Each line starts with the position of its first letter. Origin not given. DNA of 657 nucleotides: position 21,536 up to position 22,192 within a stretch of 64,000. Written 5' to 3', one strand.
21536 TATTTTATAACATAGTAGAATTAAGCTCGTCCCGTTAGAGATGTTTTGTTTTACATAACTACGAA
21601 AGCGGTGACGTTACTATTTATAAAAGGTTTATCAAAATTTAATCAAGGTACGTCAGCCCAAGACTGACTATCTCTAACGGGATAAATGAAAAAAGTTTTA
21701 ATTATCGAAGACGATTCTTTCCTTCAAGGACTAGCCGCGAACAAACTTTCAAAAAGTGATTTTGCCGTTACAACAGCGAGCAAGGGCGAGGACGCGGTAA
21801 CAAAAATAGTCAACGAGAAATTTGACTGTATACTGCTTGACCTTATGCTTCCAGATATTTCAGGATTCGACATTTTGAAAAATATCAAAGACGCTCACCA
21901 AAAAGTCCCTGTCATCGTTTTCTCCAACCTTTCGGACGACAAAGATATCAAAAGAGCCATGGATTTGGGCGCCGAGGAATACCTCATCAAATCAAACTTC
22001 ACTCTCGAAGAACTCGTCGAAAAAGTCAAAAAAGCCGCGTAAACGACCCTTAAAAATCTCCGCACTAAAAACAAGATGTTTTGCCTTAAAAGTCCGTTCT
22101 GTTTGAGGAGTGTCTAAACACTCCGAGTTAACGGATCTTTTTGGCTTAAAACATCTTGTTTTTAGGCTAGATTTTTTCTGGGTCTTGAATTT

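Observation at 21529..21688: Promoter, leader and start codon fully resolved for the receiver-gene copy of the leader motif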

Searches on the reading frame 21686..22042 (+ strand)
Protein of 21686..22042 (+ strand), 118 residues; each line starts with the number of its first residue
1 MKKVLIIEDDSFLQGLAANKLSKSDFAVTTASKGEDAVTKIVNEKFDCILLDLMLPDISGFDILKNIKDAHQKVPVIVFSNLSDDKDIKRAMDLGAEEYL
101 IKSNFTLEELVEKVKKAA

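Call 12: search_protein_families(library=pfam, proteins=[window:21686-22042:+])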
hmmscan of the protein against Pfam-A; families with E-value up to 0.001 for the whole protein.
window:21686-22042:+ (118 aa): 2 families
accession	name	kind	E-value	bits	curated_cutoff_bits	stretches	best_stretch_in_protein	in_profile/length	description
PF00072.30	Response_reg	-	2.5e-26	92.5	30.2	1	4-115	1-111/111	Response regulator receiver domain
PF03709.21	OKR_DC_1_N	-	0.00032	21.4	29.3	1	18-117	10-107/111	Orn/Lys/Arg decarboxylase, N-terminal domain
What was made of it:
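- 21686..22042 (+): Host gene: stand-alone response-regulator receiver domain (118 aa). Its ATG lies 4 nt after GGG. Pfam PF00072, E 2.5e-26 (call 12).
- Checked: ATAA, then ATG at 21686, which opens a 118-aa ORF that is a receiver domain (Pfam PF00072, E 2.5e-26, call 12).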

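Call 68: find_encoding_contigs(protein=window:21686-22042:+, flank=1500, max_places=10)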
Protein window:21686-22042:+ (118 aa): 6 contigs read that carry it; 6 places shown.
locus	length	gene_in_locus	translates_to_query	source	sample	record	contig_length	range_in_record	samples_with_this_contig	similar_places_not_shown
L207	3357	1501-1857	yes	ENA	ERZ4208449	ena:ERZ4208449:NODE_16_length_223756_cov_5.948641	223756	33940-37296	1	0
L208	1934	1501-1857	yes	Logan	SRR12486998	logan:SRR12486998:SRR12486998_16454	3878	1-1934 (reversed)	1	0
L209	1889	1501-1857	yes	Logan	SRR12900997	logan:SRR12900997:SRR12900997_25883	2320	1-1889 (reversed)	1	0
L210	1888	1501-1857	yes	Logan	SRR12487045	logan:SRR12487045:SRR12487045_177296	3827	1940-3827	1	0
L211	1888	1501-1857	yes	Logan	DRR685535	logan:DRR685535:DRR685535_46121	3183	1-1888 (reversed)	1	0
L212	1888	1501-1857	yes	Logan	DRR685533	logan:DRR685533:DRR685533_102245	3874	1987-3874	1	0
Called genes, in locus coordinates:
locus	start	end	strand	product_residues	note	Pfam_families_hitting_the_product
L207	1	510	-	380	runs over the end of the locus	PF01520:Amidase_3, PF01471:PG_binding_1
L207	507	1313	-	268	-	PF00512:HisKA, PF02518:HATPase_c, PF13581:HATPase_c_2 (weak)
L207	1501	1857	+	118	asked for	PF00072:Response_reg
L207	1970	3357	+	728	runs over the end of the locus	PF17191:RecG_wedge, PF01336:tRNA_anti-codon, PF00270:DEAD, PF04851:ResIII, PF00271:Helicase_C, PF19833:RecG_dom3_C (weak)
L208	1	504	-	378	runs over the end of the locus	PF01520:Amidase_3, PF01471:PG_binding_1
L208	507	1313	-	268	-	PF00512:HisKA, PF02518:HATPase_c, PF13581:HATPase_c_2 (weak)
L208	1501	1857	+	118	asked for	PF00072:Response_reg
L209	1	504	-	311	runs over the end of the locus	?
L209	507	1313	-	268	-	PF00512:HisKA, PF02518:HATPase_c, PF13581:HATPase_c_2 (weak)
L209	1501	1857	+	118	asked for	PF00072:Response_reg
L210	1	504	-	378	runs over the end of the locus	PF01520:Amidase_3, PF01471:PG_binding_1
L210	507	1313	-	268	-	PF00512:HisKA, PF02518:HATPase_c, PF13581:HATPase_c_2 (weak)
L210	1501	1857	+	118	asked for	PF00072:Response_reg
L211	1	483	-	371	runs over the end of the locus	PF01520:Amidase_3, PF01471:PG_binding_1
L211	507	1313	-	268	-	PF00512:HisKA, PF02518:HATPase_c, PF13581:HATPase_c_2 (weak)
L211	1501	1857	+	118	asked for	PF00072:Response_reg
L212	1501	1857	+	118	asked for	PF00072:Response_reg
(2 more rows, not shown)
